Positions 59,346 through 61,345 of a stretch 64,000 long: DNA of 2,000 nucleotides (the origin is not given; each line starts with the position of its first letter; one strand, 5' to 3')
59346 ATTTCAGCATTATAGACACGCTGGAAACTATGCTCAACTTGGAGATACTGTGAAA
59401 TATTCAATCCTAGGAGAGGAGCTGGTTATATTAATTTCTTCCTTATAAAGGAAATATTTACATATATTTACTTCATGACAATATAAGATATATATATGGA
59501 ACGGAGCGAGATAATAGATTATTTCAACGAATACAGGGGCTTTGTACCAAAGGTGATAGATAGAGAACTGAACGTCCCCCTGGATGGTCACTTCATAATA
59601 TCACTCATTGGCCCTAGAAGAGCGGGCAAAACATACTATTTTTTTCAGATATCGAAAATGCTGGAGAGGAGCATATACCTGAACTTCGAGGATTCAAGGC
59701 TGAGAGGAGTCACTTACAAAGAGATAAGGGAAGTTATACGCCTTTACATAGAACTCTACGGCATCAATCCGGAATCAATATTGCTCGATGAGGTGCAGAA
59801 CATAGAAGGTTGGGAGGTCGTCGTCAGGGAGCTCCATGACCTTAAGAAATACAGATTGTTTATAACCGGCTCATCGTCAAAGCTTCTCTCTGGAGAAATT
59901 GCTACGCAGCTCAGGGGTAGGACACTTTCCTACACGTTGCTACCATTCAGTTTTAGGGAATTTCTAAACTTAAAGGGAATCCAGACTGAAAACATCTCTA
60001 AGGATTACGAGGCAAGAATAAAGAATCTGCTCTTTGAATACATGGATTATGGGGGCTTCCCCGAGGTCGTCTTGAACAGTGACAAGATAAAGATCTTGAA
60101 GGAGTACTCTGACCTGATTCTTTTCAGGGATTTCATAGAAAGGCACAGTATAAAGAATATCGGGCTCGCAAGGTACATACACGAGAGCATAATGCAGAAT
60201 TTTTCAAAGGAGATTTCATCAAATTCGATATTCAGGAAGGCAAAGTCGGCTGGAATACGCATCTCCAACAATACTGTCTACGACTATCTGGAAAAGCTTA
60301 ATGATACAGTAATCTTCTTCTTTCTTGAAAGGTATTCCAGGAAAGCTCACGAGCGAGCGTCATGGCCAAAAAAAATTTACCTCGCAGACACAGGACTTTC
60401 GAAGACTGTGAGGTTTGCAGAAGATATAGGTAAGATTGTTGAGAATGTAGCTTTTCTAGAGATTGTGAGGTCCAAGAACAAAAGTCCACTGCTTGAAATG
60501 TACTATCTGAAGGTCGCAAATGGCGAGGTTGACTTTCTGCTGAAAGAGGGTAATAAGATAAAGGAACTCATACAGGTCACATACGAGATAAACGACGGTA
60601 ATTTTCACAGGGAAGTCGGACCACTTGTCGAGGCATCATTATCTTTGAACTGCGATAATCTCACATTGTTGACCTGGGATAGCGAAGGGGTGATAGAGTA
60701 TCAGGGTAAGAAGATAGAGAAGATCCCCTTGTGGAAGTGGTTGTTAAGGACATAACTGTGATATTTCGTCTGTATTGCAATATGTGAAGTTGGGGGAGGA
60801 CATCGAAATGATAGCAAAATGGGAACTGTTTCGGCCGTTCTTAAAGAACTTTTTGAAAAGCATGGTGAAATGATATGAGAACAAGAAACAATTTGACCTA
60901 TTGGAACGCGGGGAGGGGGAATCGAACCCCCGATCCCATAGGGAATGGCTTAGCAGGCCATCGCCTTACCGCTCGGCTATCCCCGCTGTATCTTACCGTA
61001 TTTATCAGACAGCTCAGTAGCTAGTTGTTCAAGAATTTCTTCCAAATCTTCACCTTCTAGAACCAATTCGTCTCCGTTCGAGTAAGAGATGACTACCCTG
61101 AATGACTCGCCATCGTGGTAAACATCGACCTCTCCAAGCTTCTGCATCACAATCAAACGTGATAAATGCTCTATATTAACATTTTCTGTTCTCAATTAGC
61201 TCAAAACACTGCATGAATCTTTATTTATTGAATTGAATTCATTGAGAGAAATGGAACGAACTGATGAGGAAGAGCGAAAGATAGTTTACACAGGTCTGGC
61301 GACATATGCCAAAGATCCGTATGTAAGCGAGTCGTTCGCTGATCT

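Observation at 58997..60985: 1.8 kb single-gene insertion (COG1373/DUF4143 AAA ATPase) bracketed by tRNA-Ser-derived direct repeats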

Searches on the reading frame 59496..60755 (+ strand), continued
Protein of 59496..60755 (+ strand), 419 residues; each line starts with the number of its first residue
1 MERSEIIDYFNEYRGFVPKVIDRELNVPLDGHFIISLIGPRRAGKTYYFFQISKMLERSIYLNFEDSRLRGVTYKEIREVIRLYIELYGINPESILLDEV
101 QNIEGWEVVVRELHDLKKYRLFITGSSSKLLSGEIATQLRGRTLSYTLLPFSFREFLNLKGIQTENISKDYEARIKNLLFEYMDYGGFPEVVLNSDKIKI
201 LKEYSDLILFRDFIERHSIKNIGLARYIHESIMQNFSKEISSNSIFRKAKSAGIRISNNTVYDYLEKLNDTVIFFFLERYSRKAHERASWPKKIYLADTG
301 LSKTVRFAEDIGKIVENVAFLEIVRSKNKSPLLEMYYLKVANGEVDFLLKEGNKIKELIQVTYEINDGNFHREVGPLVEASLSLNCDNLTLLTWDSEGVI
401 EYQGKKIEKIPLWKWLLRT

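Call 64: find_encoding_contigs(protein=P0016, flank=8000, max_places=2)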
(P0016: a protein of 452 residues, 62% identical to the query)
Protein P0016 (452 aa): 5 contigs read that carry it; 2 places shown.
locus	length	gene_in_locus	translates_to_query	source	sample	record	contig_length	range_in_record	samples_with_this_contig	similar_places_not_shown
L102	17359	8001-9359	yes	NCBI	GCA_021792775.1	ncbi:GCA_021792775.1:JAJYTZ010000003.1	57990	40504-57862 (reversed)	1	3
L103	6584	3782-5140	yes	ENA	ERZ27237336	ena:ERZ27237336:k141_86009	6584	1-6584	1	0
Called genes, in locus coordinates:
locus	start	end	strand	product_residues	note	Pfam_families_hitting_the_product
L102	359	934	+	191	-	PF13580:SIS_2, PF01380:SIS (weak)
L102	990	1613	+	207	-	-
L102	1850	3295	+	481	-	PF00083:Sugar_tr, PF07690:MFS_1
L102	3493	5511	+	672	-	-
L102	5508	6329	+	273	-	PF01656:CbiA, PF02374:ArsA_ATPase (faint), PF06564:CBP_BcsQ (weak), PF09140:MipZ, PF10609:ParA, PF13614:AAA_31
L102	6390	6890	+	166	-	-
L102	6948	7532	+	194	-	-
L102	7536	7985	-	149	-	PF01981:PTH2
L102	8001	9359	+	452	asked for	PF13173:AAA_14, PF13635:DUF4143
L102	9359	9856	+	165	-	PF01864:CarS-like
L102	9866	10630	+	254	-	PF01564:Spermine_synth, PF05175:MTS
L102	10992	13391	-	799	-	-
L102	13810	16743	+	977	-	PF05124:S_layer_C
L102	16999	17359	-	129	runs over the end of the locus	PF01850:PIN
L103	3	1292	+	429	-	?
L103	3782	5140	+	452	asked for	PF13173:AAA_14, PF13635:DUF4143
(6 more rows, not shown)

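Call 69: predict_structure(alignment_id=A2)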
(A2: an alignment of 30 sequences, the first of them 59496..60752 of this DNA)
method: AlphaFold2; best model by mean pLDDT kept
length: 419 residues; sequences in the alignment: 30
mean_pLDDT: 84.1   pTM: 0.85
mean pLDDT of the five models: 84.1, 76.2, 75.3, 75.0, 74.8
residues with pLDDT >= 90: 161; 70-90: 214; 50-70: 39; < 50: 5
segments of 3 or more residues with pLDDT < 50: 128-130
pLDDT, mean of each block of 10 residues (from residue 1): 92 81 89 86 84 90 90 91 94 92 87 91 70 66 87 90 78 90 84 84 74 67 78 78 79 79 71 73 71 72 65 88 91 90 91 94 90 93 95 93 95 89
secondary structure, 60 per line:
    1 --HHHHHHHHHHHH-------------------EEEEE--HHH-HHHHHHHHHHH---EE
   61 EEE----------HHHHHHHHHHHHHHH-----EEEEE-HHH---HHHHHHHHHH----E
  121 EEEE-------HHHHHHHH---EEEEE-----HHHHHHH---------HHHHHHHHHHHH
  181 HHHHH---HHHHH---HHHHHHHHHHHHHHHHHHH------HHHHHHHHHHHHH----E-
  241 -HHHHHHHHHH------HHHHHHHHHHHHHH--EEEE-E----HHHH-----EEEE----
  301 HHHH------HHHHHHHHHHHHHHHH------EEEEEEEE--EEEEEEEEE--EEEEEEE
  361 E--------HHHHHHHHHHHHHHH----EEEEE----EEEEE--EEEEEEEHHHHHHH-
elements in order: H3-14 E34-38 H45-55 E59-63 H74-88 E94-98 H106-115 E120-124 H132-139 E143-147 H153-159 H169-185 H189-193 H197-215 H222-234 H242-251 H258-271 E274-277 H284-287 E293-296 H301-304 H311-326 E333-340 E343-351 E354-361 H370-384 E389-393 E398-402 E405-411 H412-418

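Call 70: find_related_loci(query=A2, collection=metagenome_contigs, flank=5000)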
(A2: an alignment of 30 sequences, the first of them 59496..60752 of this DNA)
Query A2 (419 aa) in metagenome_contigs; peptide patterns used: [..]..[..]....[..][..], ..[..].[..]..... (x = any residue, [..] = any of these).
600 stretches matched a pattern (row limit reached: there are more); 161 encode a relative of the query (tblastn E <= 1e-3); the best 80 are kept; 80 distinct loci.
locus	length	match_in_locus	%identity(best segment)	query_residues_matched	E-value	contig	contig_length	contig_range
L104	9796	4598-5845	66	1-417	0e+0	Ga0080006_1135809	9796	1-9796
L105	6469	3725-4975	66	1-417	0e+0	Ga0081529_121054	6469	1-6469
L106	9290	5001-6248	66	1-417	0e+0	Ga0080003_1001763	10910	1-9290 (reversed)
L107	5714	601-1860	63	1-418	2e-179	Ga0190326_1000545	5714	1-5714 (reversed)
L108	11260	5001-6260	61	1-416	3e-176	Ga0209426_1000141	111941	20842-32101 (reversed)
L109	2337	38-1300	61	1-419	0e+0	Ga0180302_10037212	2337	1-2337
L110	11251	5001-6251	60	3-417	5e-172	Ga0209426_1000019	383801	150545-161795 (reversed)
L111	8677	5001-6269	60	1-417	1e-171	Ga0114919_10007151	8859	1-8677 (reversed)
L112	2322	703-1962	60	1-417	0e+0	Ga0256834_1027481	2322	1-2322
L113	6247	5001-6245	62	1-413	2e-171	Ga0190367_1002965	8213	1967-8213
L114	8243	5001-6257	60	1-417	1e-170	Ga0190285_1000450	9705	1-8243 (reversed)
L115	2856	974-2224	60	3-417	0e+0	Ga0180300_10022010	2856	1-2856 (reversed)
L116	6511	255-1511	60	1-417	4e-170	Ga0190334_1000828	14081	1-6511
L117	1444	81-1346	58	1-418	0e+0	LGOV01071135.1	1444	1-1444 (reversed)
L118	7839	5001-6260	60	1-417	4e-167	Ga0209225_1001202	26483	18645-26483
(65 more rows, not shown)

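Call 85: search_protein_families(library=pfam, proteins=[L084:11591-12079:+, L084:12424-13227:+, L084:14300-14803:+, L084:14827-15576:+, L084:16056-16661:+, L084:18525-19022:-, L084:13224-13553:+, L084:13550-13843:+], max_evalue=0.01)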
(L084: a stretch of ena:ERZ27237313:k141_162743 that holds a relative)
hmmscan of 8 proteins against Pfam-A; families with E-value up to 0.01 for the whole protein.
L084:11591-12079:+ (162 aa): 1 family
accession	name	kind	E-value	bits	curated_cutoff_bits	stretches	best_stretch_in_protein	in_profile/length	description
PF02945.21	Endonuclease_7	-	1.5e-10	41.3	23.6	1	15-74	10-67/82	Recombination endonuclease VII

L084:12424-13227:+ (267 aa): 0 families

L084:14300-14803:+ (167 aa): 0 families

L084:14827-15576:+ (249 aa): 0 families

L084:16056-16661:+ (201 aa): 0 families

L084:18525-19022:- (165 aa): 1 family
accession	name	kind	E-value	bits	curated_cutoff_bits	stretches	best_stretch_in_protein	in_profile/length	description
PF07178.16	TraL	-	0.0028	18.3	24.4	1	93-131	34-72/90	TraL protein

L084:13224-13553:+ (109 aa): 0 families

L084:13550-13843:+ (97 aa): 0 families

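Call 99: search_dna_similar(query=window:59496-60752:+, collection=plasmids, mode=protein, max_rows=12, max_evalue=1e-20)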
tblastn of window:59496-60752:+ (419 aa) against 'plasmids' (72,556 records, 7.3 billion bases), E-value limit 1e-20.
Records with a match: 215; places in all: 218; records where one place covers at least 80% of the query: 208.
Best place of each record, by identity: <60% 215.
By first word of the organism name: Acinetobacter 168; Moraxella 9; Enterococcus 7; Bacteroides 6; Lactobacillus 5; Treponema 2; Listeria 2; Methanosphaera 2; Sulfuricurvum 1; Calditerrivibrio 1; and 12 more.
By predicted mobility (MOB-suite, as given by PLSDB): mobilizable 114; non-mobilizable 61; conjugative 40.
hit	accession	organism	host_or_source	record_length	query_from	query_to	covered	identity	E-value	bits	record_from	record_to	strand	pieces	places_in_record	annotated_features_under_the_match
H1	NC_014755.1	Sulfuricurvum kujiense DSM 16994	drain water from underground crude oil ...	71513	3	417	99%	37.9%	2e-69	245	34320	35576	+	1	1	ATP-binding protein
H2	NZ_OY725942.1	Bacteroides finegoldii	-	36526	13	417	97%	36.3%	3e-70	248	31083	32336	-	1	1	ATP-binding protein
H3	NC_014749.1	Calditerrivibrio nitroreducens DSM 19672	terrestrial hot spring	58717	19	411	94%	37.1%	6e-63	226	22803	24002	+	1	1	ATP-binding protein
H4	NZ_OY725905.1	Bacteroides finegoldii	-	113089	37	418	91%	33.5%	4e-49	186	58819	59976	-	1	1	ATP-binding protein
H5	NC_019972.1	Methanomethylovorans hollandica DSM 15978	-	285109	29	417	93%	32.7%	2e-49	187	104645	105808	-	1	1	ATP-binding protein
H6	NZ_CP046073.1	Sulfurimonas aquatica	cell culture,lake water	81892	1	417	100%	29.6%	3e-31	133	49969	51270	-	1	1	ATP-binding protein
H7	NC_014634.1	Ilyobacter polytropus DSM 2926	marine mud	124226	14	410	95%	29.8%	3e-21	103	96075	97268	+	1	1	ATP-binding protein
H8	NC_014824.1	Ruminococcus albus 7 = DSM 20455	-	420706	10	417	97%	28.5%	2e-29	128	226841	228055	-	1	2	ATP-binding protein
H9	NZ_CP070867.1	Acinetobacter johnsonii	Bigeye tuna,cell culture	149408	25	417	94%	29.4%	3e-23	110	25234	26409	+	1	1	ATP-binding protein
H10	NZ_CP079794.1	Acinetobacter johnsonii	whole organism,washroom sink in ...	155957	25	417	94%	29.4%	3e-23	110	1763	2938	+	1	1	ATP-binding protein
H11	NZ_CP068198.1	Acinetobacter johnsonii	-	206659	25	417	94%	29.4%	3e-23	110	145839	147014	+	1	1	ATP-binding protein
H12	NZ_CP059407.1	Bacteroides sp. CACC 737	Cat,single cell,feces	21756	29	417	93%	29.7%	3e-30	130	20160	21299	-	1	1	none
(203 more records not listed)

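Call 100: search_dna_similar(query=window:59496-60752:+, collection=phages, mode=protein, max_rows=10, max_evalue=1e-10)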
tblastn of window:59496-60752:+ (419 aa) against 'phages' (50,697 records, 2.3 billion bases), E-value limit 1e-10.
Records with a match: 20; places in all: 20; records where one place covers at least 80% of the query: 16.
Best place of each record, by identity: <60% 20.
By first word of the organism name: Bacteriophage 16; Acinetobacter 2; Listeria 2.
By host as written in the record: - 18; Listeria monocytogenes 2.
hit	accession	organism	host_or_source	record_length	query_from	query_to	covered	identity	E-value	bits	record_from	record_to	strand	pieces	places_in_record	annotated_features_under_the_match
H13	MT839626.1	Bacteriophage sp.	human fecal samples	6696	41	417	90%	34.4%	2e-47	180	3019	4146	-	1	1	record has no annotation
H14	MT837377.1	Bacteriophage sp.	human fecal samples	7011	37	415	90%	32.2%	9e-47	177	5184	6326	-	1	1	record has no annotation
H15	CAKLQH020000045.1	Acinetobacter phage MD-2021a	not known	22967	25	417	94%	29.0%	5e-24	110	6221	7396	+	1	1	Uncharacterised protein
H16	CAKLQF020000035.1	Acinetobacter phage MD-2021a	not known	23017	25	417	94%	29.0%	5e-24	110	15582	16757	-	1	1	Uncharacterised protein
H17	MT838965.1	Bacteriophage sp.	human fecal samples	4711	37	419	91%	28.0%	2e-27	120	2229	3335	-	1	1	record has no annotation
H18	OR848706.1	Listeria phage LM 4-14-1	Listeria monocytogenes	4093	30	369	81%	31.5%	9e-31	130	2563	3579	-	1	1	record has no annotation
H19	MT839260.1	Bacteriophage sp.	human fecal samples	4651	28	416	93%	27.4%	7e-33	137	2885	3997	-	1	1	record has no annotation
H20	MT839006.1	Bacteriophage sp.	human fecal samples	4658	29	393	87%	29.0%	2e-30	129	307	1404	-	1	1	record has no annotation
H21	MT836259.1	Bacteriophage sp.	human fecal samples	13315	27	378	84%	29.5%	4e-31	132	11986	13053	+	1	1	record has no annotation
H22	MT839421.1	Bacteriophage sp.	human fecal samples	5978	15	366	84%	29.3%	3e-28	123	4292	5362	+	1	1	record has no annotation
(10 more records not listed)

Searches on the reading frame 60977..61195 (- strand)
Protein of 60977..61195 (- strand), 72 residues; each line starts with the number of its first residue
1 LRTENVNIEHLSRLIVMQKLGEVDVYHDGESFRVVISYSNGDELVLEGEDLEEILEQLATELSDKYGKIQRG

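Call 6: search_protein_families(library=pfam, proteins=[window:60977-61195:-], max_evalue=0.01)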
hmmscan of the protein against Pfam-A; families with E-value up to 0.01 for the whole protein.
window:60977-61195:- (72 aa): 0 families

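Call 47: find_encoding_contigs(protein=window:60977-61195:-, flank=10000, max_places=10)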
Protein window:60977-61195:- (72 aa): 1 contig read that carries it; 1 place shown.
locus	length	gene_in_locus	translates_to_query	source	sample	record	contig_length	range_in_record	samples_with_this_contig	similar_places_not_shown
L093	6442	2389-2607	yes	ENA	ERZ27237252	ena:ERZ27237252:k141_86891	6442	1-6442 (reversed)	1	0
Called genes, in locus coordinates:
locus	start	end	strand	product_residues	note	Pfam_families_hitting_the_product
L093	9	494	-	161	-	PF04068:Fer4_RLI, PF04034:Ribo_biogen_C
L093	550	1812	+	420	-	PF00368:HMG-CoA_red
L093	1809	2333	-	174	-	-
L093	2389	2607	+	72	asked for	-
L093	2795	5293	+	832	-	PF01804:Penicil_amidase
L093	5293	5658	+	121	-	-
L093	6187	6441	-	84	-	?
